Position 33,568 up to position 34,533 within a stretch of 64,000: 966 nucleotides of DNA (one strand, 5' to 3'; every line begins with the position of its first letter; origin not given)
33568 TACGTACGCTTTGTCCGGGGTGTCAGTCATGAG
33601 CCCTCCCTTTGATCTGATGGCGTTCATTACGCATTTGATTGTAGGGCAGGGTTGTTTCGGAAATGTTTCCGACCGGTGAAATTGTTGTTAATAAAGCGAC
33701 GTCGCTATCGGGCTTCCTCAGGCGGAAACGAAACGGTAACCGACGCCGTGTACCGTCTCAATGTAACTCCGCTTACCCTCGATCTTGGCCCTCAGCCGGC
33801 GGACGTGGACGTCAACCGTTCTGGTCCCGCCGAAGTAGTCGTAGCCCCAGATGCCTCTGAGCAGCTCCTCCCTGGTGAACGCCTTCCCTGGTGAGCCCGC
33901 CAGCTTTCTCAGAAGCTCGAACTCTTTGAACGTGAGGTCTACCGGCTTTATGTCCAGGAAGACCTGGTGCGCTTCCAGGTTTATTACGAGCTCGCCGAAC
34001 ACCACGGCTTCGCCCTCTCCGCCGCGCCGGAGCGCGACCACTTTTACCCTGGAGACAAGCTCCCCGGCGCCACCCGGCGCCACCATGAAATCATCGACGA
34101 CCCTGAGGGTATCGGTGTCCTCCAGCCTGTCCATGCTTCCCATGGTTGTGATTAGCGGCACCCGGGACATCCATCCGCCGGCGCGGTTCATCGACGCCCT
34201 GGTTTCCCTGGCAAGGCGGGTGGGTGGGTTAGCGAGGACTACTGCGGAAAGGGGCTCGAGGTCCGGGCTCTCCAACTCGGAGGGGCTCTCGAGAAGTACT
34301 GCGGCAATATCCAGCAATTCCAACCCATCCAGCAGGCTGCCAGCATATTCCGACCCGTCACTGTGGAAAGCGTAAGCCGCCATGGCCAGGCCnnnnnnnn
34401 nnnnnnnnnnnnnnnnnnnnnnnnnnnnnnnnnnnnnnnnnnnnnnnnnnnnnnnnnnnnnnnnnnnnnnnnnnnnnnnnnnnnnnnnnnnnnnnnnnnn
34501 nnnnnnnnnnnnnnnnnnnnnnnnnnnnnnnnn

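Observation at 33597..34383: GlnR-like orphan OmpR regulator with degenerate receiver next to glnA, and matching 11-bp-phased box arrays upstream of glnA and amtB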

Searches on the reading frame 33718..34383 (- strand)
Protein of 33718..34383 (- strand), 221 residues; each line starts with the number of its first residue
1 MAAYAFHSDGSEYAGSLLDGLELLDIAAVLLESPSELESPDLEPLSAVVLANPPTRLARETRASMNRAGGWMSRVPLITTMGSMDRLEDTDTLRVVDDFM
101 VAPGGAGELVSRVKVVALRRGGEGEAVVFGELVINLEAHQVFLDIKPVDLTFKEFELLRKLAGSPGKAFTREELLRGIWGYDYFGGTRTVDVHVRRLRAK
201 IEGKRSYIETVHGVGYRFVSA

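Call 5: search_protein_families(library=pfam, proteins=[window:33718-34383:-], max_evalue=0.01)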
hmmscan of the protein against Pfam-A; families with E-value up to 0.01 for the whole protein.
window:33718-34383:- (221 aa): 1 family
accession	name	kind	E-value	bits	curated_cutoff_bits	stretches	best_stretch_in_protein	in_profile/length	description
PF00486.34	Trans_reg_C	-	1.6e-26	92.6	26.2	1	146-218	2-77/77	Transcriptional regulatory protein, C terminal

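Call 6: search_protein_families(library=ncbifam, proteins=[window:33718-34383:-], max_evalue=0.01)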
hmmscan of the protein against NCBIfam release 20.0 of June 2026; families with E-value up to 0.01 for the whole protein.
window:33718-34383:- (221 aa): 39 families (the best 25 are shown)
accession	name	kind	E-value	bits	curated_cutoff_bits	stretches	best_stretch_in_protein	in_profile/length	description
NF040689.1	MtrAB_MtrA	equivalog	1.2e-29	103.2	300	1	73-217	68-217/219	MtrAB system response regulator MtrA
NF040534.1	resp_reg_YycF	equivalog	2.3e-27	95.7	340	1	96-216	94-225/231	response regulator YycF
TIGR02154.1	PhoB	equivalog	1.4e-26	93.2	296.2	1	75-218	77-225/226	phosphate regulon transcriptional regulator PhoB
NF045914.1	RespRegNblR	equivalog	1.7e-24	86.7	300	1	74-217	78-224/228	response regulator transcription factor NblR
NF041733.1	resp_reg_CseB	equivalog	3.6e-24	85.4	350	1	74-219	71-227/228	two-component system response regulator CseB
NF053854.1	RespRegPhoBBctds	equivalog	3.1e-23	82.3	270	1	96-218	94-224/225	two-component system response regulator PhoB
NF045944.1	ResRegRpaBCyano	equivalog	6.4e-22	78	330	1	73-218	67-227/229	response regulator transcription factor RpaB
NF033120.0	vanR_FM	exception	1.9e-21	76.8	460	1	96-218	97-229/231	vancomycin resistance response regulator transcription factor, VanR-F/VanR-M family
NF041209.1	resp_regPieR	equivalog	2.3e-20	73.2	450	1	96-218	94-227/231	two component system response regulator PieR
NF007928.2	PRK10643.1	equivalog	3.9e-20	72.4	330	1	95-217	94-215/216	two-component system response regulator PmrA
NF007982.1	PRK10710.1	equivalog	5.9e-20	71.8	380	1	72-219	76-228/235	envelope stress response regulator BaeR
NF007546.0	PRK10161.1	equivalog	2.4e-19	69.8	471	1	84-219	89-226/229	phosphate response regulator transcription factor PhoB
NF033117.2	vanR_ACDEGLN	exception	2.7e-19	69.7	350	1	91-217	86-224/226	VanR-ABDEGLN family response regulator transcription factor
TIGR01387.1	cztR_silR_copR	subfamily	2.5e-18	66.5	279.2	1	95-217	92-217/218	heavy metal response regulator transcription factor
NF000401.1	vanR-A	exception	7.8e-18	64.7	500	1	96-217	96-228/231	vancomycin resistance response regulator transcription factor VanR-A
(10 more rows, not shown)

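Call 10: search_solved_structures(query=window:33718-34383:-, max_evalue=0.001, show_alignments=2)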
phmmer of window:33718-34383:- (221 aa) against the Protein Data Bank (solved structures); distinct sequences matched with E-value up to 0.001: 67 (the best 60 are shown).
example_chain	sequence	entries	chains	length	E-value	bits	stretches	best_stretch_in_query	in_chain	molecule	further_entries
8hig_A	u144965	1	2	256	1.3e-30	110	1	96-219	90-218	DNA-binding response OmpR family regulator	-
8hih_O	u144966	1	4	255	1.1e-28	103.6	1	96-219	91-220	Transcriptional regulatory protein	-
8hml_A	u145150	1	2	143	8.5e-26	94.3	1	128-219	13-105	DNA-binding response OmpR family regulator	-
2oqr_A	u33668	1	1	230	3.7e-22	82.3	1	73-218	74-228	Sensory transduction protein regX3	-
2hwv_A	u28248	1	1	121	7.1e-21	78.2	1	124-217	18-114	DNA-binding response regulator VicR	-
2d1v_A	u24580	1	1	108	2.9e-20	76.2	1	127-217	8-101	Transcriptional regulatory protein yycF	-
2gwr_A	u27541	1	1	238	6e-20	75.1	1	74-217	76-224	DNA-binding response regulator mtrA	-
6cqg_A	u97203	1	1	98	8.6e-20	74.6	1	130-217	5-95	DNA-binding response regulator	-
5za3_A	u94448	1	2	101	8.8e-20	74.6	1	127-218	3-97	DNA-binding response regulator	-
2zxj_A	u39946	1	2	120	5.9e-19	71.9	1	126-217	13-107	Transcriptional regulatory protein walR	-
7e1b_A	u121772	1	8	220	5.3e-18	68.8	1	90-218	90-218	DNA-binding response regulator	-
7e1d_B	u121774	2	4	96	4.1e-17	65.9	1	127-218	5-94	DNA-binding response regulator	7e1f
7e92_A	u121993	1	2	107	4.2e-17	65.8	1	126-218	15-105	DNA-binding response regulator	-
1ys6_A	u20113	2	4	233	4.9e-17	65.6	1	94-216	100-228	Transcriptional regulatory protein prrA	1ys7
4b09_A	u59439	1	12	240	4.2e-16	62.6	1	73-218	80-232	TRANSCRIPTIONAL REGULATORY PROTEIN BAER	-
5u8m_A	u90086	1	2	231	2.4e-15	60.1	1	129-217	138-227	Response regulator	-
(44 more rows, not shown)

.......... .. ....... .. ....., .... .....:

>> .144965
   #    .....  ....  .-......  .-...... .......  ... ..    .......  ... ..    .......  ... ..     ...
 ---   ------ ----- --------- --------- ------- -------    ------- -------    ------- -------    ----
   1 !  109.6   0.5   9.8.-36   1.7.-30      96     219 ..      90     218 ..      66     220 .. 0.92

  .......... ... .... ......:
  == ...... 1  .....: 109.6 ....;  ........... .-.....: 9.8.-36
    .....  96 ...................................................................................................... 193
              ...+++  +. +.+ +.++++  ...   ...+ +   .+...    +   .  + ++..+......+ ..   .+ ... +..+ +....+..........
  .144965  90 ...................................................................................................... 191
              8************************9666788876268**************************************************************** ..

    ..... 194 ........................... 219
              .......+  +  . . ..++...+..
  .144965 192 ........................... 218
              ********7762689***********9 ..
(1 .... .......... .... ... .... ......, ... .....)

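Call 11: find_homologous_proteins(query=window:33718-34383:-, max_evalue=0.00001)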
Query window:33718-34383:- (221 aa): 8000 proteins with E <= 0.00001 among 8000 candidates; the best 120 are listed.
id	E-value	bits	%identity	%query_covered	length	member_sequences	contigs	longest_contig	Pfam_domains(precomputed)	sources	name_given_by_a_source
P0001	3.4e-139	480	100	100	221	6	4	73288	PF00486.35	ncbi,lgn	-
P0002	3.8e-124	430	89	100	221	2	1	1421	PF00486.35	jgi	-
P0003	2.6e-98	346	70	100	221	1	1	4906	PF00486.35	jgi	jgi:DNA-binding response OmpR family regulator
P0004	3.7e-96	339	70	100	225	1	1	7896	PF00486.35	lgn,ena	-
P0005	9.0e-96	338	69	100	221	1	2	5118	PF00486.35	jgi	-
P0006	9.5e-96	338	69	100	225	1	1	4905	PF00486.35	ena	-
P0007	9.5e-96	338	69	100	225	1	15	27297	PF00486.35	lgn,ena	-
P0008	9.6e-96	338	69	100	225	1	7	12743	PF00486.35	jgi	jgi:DNA-binding response OmpR family regulator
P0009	9.9e-96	338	69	100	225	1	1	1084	PF00486.35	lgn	-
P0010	2.5e-95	336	69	100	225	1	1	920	PF00486.35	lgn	-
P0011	2.8e-95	336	71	100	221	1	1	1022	PF00486.35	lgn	-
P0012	6.1e-95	335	69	100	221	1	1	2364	PF00486.35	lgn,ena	-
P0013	6.5e-95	335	69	100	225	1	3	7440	PF00486.35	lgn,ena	-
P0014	6.5e-95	335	69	100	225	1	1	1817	PF00486.35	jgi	-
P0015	1.5e-94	334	69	98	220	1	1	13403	PF00486.35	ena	-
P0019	4.0e-94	332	69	98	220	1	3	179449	PF00486.35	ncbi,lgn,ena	-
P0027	5.4e-93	329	68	100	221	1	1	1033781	PF00486.35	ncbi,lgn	-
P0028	1.7e-92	327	67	100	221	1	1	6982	PF00486.35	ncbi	-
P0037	5.0e-84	299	63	100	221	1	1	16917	PF00486.35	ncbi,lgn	-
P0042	1.8e-72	262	58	97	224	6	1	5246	PF00486.35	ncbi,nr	ncbi:MAG: response regulator transcription factor [Actinomycetia bacterium]|nr:response regulator tr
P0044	3.9e-71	257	58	97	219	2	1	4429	PF00486.35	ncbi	-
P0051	2.5e-69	251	55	100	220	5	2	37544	PF00486.35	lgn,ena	-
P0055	2.9e-68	248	54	98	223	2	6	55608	PF00486.35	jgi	jgi:DNA-binding response OmpR family regulator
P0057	1.2e-67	246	54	100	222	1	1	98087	PF00486.35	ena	-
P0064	3.8e-66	241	53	99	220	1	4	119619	PF00486.35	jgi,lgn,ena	-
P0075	8.2e-62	227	52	95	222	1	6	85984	PF00486.35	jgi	-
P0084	2.8e-56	209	53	80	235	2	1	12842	PF00486.35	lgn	-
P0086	1.8e-52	196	-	-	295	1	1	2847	PF00486.35,PF21695.4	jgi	jgi:DNA-binding response OmpR family regulator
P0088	1.8e-33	134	47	81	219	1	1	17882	PF00486.35,PF21695.4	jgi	jgi:DNA-binding response OmpR family regulator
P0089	3.1e-33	133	54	57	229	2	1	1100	PF00486.35,PF21695.4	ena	-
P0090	5.2e-33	133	53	56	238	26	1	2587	PF00486.35,PF21695.4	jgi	-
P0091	5.3e-33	133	55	56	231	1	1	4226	PF00486.35,PF21695.4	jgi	jgi:DNA-binding response OmpR family regulator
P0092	1.3e-32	131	50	66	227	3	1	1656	PF00486.35,PF21695.4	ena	-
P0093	1.5e-32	131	45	81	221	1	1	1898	PF00486.35,PF21695.4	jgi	jgi:DNA-binding response OmpR family regulator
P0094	1.6e-32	131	56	56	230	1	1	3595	PF00486.35,PF21695.4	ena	-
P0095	1.7e-32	131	51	65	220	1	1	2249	PF00486.35,PF21695.4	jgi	jgi:DNA-binding response OmpR family regulator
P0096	1.9e-32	131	52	56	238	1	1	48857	PF00486.35,PF21695.4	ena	-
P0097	1.9e-32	131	53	56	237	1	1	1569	PF00486.35,PF21695.4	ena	-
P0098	2.3e-32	131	52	56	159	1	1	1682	PF00486.35,PF21695.4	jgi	jgi:DNA-binding response OmpR family regulator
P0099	2.5e-32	130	52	56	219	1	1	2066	PF00486.35,PF21695.4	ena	-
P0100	2.9e-32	130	39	100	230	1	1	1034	PF00486.35,PF21695.4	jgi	jgi:DNA-binding response OmpR family regulator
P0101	2.9e-32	130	53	57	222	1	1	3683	PF00486.35,PF21695.4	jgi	jgi:DNA-binding response OmpR family regulator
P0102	3.2e-32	130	54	57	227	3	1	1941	PF00486.35,PF21695.4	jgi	jgi:DNA-binding response OmpR family regulator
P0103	3.2e-32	130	45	82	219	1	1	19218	PF00486.35,PF21695.4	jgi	jgi:DNA-binding response OmpR family regulator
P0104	3.6e-32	130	40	91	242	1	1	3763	PF00486.35,PF21695.4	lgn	-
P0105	3.7e-32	130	52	57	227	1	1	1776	PF00486.35,PF21695.4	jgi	jgi:DNA-binding response OmpR family regulator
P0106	3.7e-32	130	52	57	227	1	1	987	PF00486.35,PF21695.4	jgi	jgi:DNA-binding response OmpR family regulator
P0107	3.9e-32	130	45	84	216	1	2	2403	PF00486.35,PF21695.4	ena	-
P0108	4.9e-32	129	44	88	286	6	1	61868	PF00486.35,PF21695.4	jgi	jgi:DNA-binding response OmpR family regulator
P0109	5.1e-32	129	45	84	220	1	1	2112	PF00486.35,PF21695.4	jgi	jgi:DNA-binding response OmpR family regulator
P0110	6.6e-32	129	54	56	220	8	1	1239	PF00486.35,PF21695.4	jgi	jgi:DNA-binding response OmpR family regulator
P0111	6.9e-32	129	52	56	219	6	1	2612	PF00486.35,PF21695.4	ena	-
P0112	1.0e-31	128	52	57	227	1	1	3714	PF00486.35,PF21695.4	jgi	jgi:DNA-binding response OmpR family regulator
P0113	1.1e-31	128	55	56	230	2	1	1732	PF00486.35,PF21695.4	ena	-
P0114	1.1e-31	128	47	70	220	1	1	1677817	PF00486.35,PF21695.4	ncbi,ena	-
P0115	1.1e-31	128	56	56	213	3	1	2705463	PF00486.35,PF21695.4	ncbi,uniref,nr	ncbi:winged-helix domain-containing protein [Agrococcus sp. SL85]|uniref:winged helix-turn-helix tra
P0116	1.1e-31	128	52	56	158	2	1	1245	PF00486.35,PF21695.4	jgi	-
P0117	1.2e-31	128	52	56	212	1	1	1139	PF00486.35,PF21695.4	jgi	jgi:DNA-binding response OmpR family regulator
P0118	1.3e-31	128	52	56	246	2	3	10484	PF00486.35,PF21695.4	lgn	-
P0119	1.5e-31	128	48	66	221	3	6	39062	PF00486.35,PF21695.4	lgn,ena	-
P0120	1.5e-31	128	48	65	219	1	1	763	PF00486.35,PF21695.4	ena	-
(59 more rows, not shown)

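Call 13: search_protein_families(library=pfam, proteins=[window:33718-34383:-, P0042, P0088, P0115, P0064, P0084], max_evalue=10)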
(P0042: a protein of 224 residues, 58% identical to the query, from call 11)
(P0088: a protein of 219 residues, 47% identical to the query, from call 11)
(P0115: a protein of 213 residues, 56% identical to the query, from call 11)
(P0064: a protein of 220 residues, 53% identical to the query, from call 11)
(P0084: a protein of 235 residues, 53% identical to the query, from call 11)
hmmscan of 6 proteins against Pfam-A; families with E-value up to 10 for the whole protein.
window:33718-34383:- (221 aa): 1 family
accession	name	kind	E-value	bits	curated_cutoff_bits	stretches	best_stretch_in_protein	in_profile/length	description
PF00486.34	Trans_reg_C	-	1.6e-26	92.6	26.2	1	146-218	2-77/77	Transcriptional regulatory protein, C terminal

P0042 (224 aa): 2 families
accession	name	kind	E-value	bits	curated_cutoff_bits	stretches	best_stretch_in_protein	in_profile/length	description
PF00486.34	Trans_reg_C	-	2.8e-26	91.8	26.2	1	149-222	1-77/77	Transcriptional regulatory protein, C terminal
PF07244.20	POTRA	-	0.13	13.4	21.3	1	155-190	13-52/79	Surface antigen variable number repeat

P0088 (219 aa): 4 families
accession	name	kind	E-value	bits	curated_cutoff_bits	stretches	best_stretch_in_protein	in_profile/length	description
PF00486.34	Trans_reg_C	-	1.7e-30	105.3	26.2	1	142-215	1-76/77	Transcriptional regulatory protein, C terminal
PF21695.3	GlnR_1st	-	1.2e-13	51.3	27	1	4-111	3-109/111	Transcription regulator GlnR, N-terminal domain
PF12802.13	MarR_2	-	0.045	14.4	27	1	146-188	2-42/61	MarR family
PF00196.25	GerE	-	0.2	11.8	23.5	1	184-203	31-50/57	Bacterial regulatory proteins, luxR family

P0115 (213 aa): 2 families
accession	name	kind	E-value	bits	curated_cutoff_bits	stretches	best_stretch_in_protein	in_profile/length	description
PF21695.3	GlnR_1st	-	4.6e-35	120.3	27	1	8-107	7-110/111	Transcription regulator GlnR, N-terminal domain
PF00486.34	Trans_reg_C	-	2.2e-29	101.7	26.2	1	135-208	1-77/77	Transcriptional regulatory protein, C terminal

P0064 (220 aa): 1 family
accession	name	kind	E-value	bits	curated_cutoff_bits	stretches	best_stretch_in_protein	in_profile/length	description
PF00486.34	Trans_reg_C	-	9.3e-28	96.6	26.2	1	145-218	1-77/77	Transcriptional regulatory protein, C terminal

P0084 (235 aa): 2 families
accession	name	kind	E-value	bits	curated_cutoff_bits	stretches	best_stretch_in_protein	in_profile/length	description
PF00486.34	Trans_reg_C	-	1.1e-25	89.9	26.2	1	154-227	1-77/77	Transcriptional regulatory protein, C terminal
PF21695.3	GlnR_1st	-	0.024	15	27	1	67-124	52-109/111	Transcription regulator GlnR, N-terminal domain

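Call 17: list_cluster_members(proteins=[P0001, P0019, P0027, P0028, P0037, P0042, P0044, P0114])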
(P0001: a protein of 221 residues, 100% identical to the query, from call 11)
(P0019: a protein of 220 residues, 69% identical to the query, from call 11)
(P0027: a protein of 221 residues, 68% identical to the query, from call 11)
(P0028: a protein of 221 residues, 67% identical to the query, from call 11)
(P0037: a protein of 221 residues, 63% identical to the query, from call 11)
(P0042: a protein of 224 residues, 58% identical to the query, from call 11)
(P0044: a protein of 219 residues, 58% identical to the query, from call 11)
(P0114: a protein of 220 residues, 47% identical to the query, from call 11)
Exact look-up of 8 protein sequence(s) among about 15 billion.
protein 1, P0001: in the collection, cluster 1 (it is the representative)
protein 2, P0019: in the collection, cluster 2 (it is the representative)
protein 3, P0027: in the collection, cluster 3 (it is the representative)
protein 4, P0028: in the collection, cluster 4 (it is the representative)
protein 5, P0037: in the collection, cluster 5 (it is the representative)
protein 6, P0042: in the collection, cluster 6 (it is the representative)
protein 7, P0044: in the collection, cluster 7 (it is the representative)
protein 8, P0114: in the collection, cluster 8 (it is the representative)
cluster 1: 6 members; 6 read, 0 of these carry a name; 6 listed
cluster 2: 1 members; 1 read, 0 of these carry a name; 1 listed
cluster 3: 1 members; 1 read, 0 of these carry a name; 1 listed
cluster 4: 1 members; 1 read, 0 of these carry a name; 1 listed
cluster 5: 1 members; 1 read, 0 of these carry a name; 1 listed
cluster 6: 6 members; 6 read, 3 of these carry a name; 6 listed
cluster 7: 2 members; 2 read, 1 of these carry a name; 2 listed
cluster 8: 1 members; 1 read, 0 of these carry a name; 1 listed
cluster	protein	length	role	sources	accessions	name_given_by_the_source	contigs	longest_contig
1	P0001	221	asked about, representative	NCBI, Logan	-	-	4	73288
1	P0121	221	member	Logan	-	-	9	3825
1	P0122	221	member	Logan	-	-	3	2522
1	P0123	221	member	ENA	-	-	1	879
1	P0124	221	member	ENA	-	-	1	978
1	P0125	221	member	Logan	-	-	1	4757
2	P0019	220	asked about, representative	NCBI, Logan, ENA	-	-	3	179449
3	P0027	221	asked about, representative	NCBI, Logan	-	-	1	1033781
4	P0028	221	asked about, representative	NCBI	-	-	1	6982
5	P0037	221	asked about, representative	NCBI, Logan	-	-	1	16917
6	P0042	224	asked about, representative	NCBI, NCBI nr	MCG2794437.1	MAG: response regulator transcription factor [Actinomycetia bacterium] | response regulator transcription factor [Actinomycetes bacterium]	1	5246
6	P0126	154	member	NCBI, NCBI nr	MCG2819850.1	MAG: hypothetical protein L6433_12770, partial [Actinomycetia bacterium] | hypothetical protein [Actinomycetes bacterium]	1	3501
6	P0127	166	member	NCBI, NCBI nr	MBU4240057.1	MAG: response regulator transcription factor [Actinobacteria bacterium] | response regulator transcription factor [Actinomycetota bacterium]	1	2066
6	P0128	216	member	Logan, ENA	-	-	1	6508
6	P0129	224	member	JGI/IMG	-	-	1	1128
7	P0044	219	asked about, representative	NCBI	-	-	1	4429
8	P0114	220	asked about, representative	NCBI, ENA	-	-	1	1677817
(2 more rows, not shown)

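Call 29: find_encoding_contigs(protein=P0019, flank=10000, max_places=2)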
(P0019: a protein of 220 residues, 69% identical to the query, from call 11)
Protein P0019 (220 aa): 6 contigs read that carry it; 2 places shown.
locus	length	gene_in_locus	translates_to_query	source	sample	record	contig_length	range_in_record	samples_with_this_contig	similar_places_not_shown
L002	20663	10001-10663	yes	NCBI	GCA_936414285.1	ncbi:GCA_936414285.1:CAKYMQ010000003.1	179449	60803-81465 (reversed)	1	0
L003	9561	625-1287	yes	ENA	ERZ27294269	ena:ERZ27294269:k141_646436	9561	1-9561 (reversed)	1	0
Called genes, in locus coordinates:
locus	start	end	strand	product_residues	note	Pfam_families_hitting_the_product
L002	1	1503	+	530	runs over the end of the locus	PF13231:PMT_2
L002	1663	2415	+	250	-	PF00149:Metallophos, PF12850:Metallophos_2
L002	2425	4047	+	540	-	PF09594:GT87, PF13231:PMT_2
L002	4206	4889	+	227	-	-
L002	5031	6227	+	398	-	PF00438:S-AdoMet_synt_N, PF02772:S-AdoMet_synt_M, PF02773:S-AdoMet_synt_C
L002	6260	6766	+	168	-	PF01327:Pep_deformylase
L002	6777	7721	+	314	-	PF00551:Formyl_trans_N, PF02911:Formyl_trans_C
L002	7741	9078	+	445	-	PF01029:NusB, PF22458:RsmF-B_ferredox, PF01189:Methyltr_RsmB-F, PF01728:FtsJ (weak)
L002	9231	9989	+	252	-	PF02540:NAD_synthase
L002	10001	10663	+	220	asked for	PF00486:Trans_reg_C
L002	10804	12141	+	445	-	PF16952:Gln-synt_N_2 (weak), PF03951:Gln-synt_N, PF00120:Gln-synt_C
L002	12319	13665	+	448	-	PF02754:CCG, PF13183:Fer4_8, PF13187:Fer4_9, PF13237:Fer4_10 (weak), PF13534:Fer4_17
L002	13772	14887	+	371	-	PF00310:GATase_2 (weak), PF13522:GATase_6 (weak), PF13537:GATase_7 (faint)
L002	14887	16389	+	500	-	PF00037:Fer4 (faint), PF13484:Fer4_16 (faint), PF04898:Glu_syn_central (weak), PF01645:Glu_synthase, PF04898:Glu_syn_central (weak), PF00478:IMPDH (weak), PF03060:NMO (weak), PF01070:FMN_dh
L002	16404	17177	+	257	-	PF01493:GXGXG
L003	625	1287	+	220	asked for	PF00486:Trans_reg_C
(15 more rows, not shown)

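Call 30: find_encoding_contigs(protein=P0064, flank=10000, max_places=2)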
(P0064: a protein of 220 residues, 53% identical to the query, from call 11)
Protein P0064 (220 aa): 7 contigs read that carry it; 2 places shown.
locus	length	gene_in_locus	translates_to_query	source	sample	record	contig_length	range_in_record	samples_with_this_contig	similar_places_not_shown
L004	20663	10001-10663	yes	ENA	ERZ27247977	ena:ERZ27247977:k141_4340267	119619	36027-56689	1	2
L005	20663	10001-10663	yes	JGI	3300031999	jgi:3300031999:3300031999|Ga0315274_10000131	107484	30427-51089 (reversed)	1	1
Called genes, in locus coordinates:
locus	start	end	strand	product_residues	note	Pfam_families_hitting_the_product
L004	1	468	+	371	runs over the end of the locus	PF03435:Sacchrp_dh_NADP, PF16653:Sacchrp_dh_C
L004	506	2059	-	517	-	PF09889:DUF2116 (faint), PF12773:DZR (faint), PF13240:Zn_Ribbon_1 (faint), PF17032:Zn_ribbon_15 (faint), PF18912:DZR_2 (faint), PF24463:DUF7577 (faint)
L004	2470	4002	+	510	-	PF13231:PMT_2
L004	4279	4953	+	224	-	-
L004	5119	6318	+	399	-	PF00438:S-AdoMet_synt_N, PF02772:S-AdoMet_synt_M, PF02773:S-AdoMet_synt_C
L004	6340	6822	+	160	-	PF01327:Pep_deformylase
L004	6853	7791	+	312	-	PF00551:Formyl_trans_N, PF02911:Formyl_trans_C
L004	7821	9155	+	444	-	PF01029:NusB, PF22458:RsmF-B_ferredox, PF01189:Methyltr_RsmB-F, PF01728:FtsJ (weak), PF13649:Methyltransf_25 (weak), PF13847:Methyltransf_31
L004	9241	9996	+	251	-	PF02540:NAD_synthase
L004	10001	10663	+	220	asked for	PF00486:Trans_reg_C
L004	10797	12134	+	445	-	PF03951:Gln-synt_N, PF00120:Gln-synt_C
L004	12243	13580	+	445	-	PF02754:CCG, PF13183:Fer4_8, PF13187:Fer4_9 (weak), PF13237:Fer4_10, PF13534:Fer4_17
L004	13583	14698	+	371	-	PF00310:GATase_2 (weak), PF13522:GATase_6 (weak), PF13537:GATase_7 (faint)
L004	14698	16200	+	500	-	PF14697:Fer4_21 (weak), PF12838:Fer4_7 (weak), PF00037:Fer4 (weak), PF04898:Glu_syn_central (weak), PF01645:Glu_synthase, PF00478:IMPDH, PF03060:NMO, PF01070:FMN_dh, +3 more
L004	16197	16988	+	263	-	PF01493:GXGXG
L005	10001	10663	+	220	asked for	PF00486:Trans_reg_C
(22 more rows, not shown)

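Call 31: find_encoding_contigs(protein=P0057, flank=10000, max_places=1)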
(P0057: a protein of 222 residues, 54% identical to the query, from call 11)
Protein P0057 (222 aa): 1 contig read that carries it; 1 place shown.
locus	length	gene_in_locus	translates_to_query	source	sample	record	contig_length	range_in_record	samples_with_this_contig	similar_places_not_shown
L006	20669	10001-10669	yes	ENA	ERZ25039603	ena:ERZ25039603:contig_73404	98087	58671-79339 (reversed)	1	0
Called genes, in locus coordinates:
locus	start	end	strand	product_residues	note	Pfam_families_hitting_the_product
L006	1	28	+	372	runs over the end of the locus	PF17389:Bac_rhamnosid6H (weak), PF17390:Bac_rhamnosid_C (weak)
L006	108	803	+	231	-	PF03435:Sacchrp_dh_NADP, PF13460:NAD_binding_10 (weak)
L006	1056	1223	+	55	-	-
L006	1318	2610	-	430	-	-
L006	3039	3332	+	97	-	-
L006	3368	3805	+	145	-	PF00149:Metallophos, PF12850:Metallophos_2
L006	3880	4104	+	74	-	-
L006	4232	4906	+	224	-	-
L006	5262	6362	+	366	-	PF00438:S-AdoMet_synt_N (weak), PF02772:S-AdoMet_synt_M, PF02773:S-AdoMet_synt_C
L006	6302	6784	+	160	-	PF01327:Pep_deformylase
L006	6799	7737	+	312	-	PF00551:Formyl_trans_N, PF02911:Formyl_trans_C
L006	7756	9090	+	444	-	PF01029:NusB, PF22458:RsmF-B_ferredox, PF01189:Methyltr_RsmB-F, PF01728:FtsJ, PF13649:Methyltransf_25 (weak), PF13847:Methyltransf_31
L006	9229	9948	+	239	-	PF02540:NAD_synthase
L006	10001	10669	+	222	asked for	PF00486:Trans_reg_C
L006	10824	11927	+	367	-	PF03951:Gln-synt_N, PF00120:Gln-synt_C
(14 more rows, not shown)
